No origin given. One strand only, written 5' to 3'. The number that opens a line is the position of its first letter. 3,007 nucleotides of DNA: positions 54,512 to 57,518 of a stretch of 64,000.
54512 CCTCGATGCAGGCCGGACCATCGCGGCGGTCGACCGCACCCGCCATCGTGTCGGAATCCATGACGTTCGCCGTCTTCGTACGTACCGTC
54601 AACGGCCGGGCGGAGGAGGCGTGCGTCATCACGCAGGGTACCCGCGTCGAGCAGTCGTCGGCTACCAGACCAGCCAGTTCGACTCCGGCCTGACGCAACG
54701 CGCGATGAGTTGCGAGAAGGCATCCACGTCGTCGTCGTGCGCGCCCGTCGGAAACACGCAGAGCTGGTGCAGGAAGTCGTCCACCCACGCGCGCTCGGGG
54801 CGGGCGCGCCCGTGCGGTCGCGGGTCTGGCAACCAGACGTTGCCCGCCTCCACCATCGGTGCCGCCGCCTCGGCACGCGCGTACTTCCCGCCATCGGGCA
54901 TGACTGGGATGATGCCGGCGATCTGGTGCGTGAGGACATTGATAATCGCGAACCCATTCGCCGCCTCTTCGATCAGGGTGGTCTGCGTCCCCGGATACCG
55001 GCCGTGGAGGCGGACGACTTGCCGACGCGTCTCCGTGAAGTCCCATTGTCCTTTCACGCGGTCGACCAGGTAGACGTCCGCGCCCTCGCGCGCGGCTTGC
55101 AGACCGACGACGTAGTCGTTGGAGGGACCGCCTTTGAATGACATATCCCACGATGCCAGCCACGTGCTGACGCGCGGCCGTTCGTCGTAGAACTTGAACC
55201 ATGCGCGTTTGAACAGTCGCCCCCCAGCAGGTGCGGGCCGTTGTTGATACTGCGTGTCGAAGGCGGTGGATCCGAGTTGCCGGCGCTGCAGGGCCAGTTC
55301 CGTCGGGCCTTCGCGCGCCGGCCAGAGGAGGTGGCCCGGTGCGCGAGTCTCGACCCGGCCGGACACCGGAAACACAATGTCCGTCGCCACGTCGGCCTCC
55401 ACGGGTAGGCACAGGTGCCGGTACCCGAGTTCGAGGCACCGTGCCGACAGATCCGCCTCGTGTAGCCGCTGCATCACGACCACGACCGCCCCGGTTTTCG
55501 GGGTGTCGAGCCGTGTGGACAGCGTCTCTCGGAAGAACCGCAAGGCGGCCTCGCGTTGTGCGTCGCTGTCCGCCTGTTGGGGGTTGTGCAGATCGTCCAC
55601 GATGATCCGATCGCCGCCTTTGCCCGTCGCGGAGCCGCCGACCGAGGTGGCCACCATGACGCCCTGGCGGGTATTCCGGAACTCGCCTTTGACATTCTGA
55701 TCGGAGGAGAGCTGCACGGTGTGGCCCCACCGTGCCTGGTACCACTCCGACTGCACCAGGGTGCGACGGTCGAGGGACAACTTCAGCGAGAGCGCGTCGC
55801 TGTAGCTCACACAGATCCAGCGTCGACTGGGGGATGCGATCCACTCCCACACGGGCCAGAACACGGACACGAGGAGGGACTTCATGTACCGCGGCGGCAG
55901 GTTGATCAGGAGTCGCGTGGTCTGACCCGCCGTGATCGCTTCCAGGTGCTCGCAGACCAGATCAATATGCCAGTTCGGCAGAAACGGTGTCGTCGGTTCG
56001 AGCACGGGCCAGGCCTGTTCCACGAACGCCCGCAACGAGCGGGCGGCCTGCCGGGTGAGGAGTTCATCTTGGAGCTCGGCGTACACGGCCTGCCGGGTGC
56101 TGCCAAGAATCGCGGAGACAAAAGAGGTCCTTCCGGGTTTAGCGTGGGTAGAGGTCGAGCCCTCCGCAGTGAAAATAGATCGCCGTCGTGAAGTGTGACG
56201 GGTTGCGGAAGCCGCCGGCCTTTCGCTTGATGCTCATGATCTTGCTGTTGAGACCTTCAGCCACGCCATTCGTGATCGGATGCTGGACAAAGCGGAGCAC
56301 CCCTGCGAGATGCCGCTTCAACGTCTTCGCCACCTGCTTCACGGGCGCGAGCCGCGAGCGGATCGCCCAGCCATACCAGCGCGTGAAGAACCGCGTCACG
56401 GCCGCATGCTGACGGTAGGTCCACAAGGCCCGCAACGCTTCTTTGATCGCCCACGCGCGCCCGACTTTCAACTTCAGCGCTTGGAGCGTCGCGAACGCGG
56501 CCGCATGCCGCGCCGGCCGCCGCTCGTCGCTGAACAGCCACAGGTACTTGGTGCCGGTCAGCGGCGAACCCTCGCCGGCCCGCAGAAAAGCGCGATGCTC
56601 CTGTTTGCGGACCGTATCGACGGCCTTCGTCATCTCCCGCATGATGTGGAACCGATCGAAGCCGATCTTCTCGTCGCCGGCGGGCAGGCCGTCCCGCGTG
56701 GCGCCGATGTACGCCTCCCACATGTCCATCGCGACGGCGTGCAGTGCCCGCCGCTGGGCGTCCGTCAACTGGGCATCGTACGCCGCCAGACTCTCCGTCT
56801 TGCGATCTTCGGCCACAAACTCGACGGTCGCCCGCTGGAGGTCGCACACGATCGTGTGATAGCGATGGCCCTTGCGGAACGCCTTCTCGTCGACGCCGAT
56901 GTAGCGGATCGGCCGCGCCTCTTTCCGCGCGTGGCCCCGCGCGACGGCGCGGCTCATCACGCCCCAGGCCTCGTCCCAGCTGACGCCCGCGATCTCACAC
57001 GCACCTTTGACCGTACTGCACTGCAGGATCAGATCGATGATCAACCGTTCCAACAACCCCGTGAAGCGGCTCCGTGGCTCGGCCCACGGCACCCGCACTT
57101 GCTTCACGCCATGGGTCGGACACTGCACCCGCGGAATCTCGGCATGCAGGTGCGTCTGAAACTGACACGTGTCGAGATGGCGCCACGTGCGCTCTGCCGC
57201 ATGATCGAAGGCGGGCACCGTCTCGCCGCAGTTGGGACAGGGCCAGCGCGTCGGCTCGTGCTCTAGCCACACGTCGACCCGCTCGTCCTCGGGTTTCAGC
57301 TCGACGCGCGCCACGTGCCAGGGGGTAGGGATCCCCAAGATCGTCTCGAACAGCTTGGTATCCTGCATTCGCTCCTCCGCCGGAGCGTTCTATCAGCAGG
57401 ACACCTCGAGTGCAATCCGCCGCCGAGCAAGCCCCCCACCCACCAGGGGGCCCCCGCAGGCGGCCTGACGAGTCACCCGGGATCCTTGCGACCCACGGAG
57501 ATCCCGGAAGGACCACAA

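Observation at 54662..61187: Orphan ~1,190-aa helicase-nuclease with a large unassigned N-terminal region, divergent from a lone terminase and separated from its promoter by ISL3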

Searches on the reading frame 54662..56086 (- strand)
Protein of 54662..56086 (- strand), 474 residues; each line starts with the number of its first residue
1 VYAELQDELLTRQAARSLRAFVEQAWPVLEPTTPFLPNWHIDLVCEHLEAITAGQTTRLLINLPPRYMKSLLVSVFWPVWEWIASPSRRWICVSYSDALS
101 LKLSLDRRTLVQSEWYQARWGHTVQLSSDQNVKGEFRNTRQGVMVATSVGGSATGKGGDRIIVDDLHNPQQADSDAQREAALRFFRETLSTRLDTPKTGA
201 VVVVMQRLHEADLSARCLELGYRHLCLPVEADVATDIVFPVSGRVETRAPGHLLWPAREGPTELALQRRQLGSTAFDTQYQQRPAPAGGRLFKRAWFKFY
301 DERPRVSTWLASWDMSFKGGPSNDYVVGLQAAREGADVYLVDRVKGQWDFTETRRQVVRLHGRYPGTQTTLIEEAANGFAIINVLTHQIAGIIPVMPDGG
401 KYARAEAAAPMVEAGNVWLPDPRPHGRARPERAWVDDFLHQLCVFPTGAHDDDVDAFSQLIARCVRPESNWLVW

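Call 3: search_protein_families(library=pfam, proteins=[window:54662-56086:-], max_evalue=0.01)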
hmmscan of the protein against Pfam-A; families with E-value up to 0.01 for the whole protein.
window:54662-56086:- (474 aa): 1 family
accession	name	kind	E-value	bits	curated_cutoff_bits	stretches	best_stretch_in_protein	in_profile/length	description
PF17289.8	Terminase_6C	-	2.7e-07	31.1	22.6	1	312-461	2-152/155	Terminase RNaseH-like domain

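Call 4: search_protein_families(library=padloc, proteins=[window:54662-56086:-], max_evalue=0.01)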
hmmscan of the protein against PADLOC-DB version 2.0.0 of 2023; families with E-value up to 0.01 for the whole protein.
window:54662-56086:- (474 aa): 0 families

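Call 5: search_protein_families(library=ncbifam, proteins=[window:54662-56086:-], max_evalue=0.01)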
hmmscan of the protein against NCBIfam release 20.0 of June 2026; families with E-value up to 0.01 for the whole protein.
window:54662-56086:- (474 aa): 2 families
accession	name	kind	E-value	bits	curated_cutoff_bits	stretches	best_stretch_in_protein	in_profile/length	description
TIGR01630.1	psiM2_ORF9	equivalog_domain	1.2e-18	68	41.65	1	324-463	1-139/142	phage terminase large subunit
NF033889.1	termin_lrg_T7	equivalog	7.1e-09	35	150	1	19-283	3-266/500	phage terminase large subunit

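Call 57: search_dna_similar(query=window:54662-56086:-, collection=phages, mode=protein, max_rows=12)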
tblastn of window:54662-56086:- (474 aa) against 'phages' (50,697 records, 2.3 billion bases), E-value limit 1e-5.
Records with a match: 2539; places in all: 2543; records where one place covers at least 80% of the query: 1359.
Best place of each record, by identity: <60% 2539.
By first word of the organism name: Mycobacterium 474; Klebsiella 439; Escherichia 340; Microbacterium 273; Gordonia 99; Vibrio 96; Acinetobacter 51; Bacteriophage 48; Helicobacter 41; Brucella 41; and 92 more.
By host as written in the record: Mycobacterium smegmatis mc2 155 333; - 235; Klebsiella pneumoniae 192; Microbacterium foliorum NRRL B-24224 SEA 111; Microbacterium foliorum NRRL B-24224 104; Escherichia coli 95; Mycobacterium smegmatis mc#155 80; Gordonia terrae 3612 71; and 524 more.
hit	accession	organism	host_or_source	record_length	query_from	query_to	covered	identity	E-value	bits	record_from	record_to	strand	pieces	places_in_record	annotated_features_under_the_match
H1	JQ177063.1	Aeromonas phage vB_AsaM-56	Aeromonas salmonicida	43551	4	461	97%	40.0%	1e-87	299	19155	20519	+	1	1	putative TerL large-subunit terminase | putative TerS small-subunit terminase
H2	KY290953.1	Aeromonas phage 51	Aeromonas salmonicida HER1108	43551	4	461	97%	40.0%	1e-87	299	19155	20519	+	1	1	terminase large subunit | terminase small subunit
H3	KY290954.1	Aeromonas phage 56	Aeromonas salmonicida HER1084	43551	4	461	97%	40.0%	1e-87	299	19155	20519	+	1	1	terminase large subunit | terminase small subunit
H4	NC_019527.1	Aeromonas phage vB_AsaM-56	Aeromonas salmonicida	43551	4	461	97%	40.0%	1e-87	299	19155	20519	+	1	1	terminase large subunit | putative TerS small-subunit terminase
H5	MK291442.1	Paracoccus phage vB_PkoS_Pkon1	Paracoccus kondratievae NCIMB 13773T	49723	16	465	95%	37.7%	5e-72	253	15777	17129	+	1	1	terminase large subunit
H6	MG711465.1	Faecalibacterium phage FP_Brigit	Faecalibacterium prausnitzii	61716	40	462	89%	39.3%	9e-73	255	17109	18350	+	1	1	terminase large subunit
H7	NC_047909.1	Faecalibacterium phage FP_Brigit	Faecalibacterium prausnitzii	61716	40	462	89%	39.3%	9e-73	255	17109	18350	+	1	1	terminase large subunit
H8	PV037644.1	Bacillus phage vB_BcM_CUBc25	Bacillus cereus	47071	40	473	92%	37.7%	7e-67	238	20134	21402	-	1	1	terminase large subunit | hypothetical protein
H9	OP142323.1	Staphylococcus phage Lacachita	Staphylococcus epidermidis 1457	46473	40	469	91%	37.2%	7e-66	235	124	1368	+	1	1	terminase large subunit | terminator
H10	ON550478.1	Staphylococcus phage Sazerac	Staphylococcus epidermidis LM1680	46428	40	469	91%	37.0%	2e-65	234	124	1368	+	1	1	putative terminase large subunit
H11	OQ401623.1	Roseobacter phage CRP-901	Roseobacter sp. FZCC0083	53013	16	459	94%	35.8%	2e-76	266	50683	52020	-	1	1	terminase large subunit | terminase small subunit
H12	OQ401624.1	Roseobacter phage CRP-902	Roseobacter sp. FZCC0083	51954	16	459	94%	35.8%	3e-76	265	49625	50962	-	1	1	terminase large subunit | terminase small subunit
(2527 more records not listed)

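Call 58: find_related_loci(query=window:54662-56086:-, collection=viral_contigs, flank=6000)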
Query window:54662-56086:- (474 aa) in viral_contigs; peptide patterns used: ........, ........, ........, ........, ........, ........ (x = any residue, [..] = any of these).
70 stretches matched a pattern; 67 encode a relative of the query (tblastn E <= 1e-3); 67 distinct loci.
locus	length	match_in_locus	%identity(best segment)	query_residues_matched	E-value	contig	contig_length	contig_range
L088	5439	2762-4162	65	2-468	0e+0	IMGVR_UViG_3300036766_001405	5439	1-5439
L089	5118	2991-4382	66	4-467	0e+0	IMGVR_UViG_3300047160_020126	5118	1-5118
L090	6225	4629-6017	66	4-466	0e+0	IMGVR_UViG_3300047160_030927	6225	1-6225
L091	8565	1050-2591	37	8-470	5e-98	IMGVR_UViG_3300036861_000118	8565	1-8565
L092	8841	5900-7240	38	16-461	7e-91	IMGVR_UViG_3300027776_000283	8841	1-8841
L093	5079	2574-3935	36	7-462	7e-90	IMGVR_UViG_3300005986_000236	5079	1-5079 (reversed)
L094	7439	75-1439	38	6-465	7e-82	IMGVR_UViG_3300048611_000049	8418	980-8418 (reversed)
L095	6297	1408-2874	36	8-461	4e-81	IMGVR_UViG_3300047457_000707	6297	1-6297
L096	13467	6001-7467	36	8-461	1e-80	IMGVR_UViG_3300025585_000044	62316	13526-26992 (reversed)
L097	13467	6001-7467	36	8-461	1e-80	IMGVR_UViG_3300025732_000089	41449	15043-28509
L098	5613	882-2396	35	12-461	3e-79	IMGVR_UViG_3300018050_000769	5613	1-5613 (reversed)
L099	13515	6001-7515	35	12-461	3e-79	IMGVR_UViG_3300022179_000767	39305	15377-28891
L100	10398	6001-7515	35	12-461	7e-79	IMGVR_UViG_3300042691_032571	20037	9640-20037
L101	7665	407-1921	35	12-461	8e-79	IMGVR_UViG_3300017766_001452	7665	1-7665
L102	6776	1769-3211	35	17-461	2e-78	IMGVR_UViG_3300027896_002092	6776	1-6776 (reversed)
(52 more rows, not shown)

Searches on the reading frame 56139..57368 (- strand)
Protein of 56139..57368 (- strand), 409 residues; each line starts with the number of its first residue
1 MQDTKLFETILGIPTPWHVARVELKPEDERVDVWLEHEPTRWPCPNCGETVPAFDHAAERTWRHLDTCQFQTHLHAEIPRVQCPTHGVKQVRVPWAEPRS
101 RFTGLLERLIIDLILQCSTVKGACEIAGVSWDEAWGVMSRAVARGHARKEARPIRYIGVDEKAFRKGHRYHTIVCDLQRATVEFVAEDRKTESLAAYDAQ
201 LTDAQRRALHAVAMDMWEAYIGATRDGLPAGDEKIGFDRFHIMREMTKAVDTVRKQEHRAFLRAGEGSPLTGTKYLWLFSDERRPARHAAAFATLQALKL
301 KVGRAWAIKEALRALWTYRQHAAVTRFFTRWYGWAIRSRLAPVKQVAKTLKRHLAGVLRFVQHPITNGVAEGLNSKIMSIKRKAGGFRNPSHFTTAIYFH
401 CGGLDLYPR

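Call 3: search_protein_families(library=pfam, proteins=[window:56139-57368:-], max_evalue=0.01)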
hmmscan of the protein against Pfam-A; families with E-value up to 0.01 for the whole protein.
window:56139-57368:- (409 aa): 3 families
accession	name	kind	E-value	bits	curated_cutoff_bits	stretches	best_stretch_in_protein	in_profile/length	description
PF01610.23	DDE_Tnp_ISL3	-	3.5e-64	217.3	23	1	157-397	1-240/240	Transposase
PF13542.12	HTH_Tnp_ISL3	-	9.8e-15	54.2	27.4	1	91-142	1-51/51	Helix-turn-helix domain of transposase family ISL3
PF14690.11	Zn_ribbon_ISL3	-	1.5e-13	51.3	25.5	1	41-86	2-47/47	zinc-finger of transposase IS204/IS1001/IS1096/IS1165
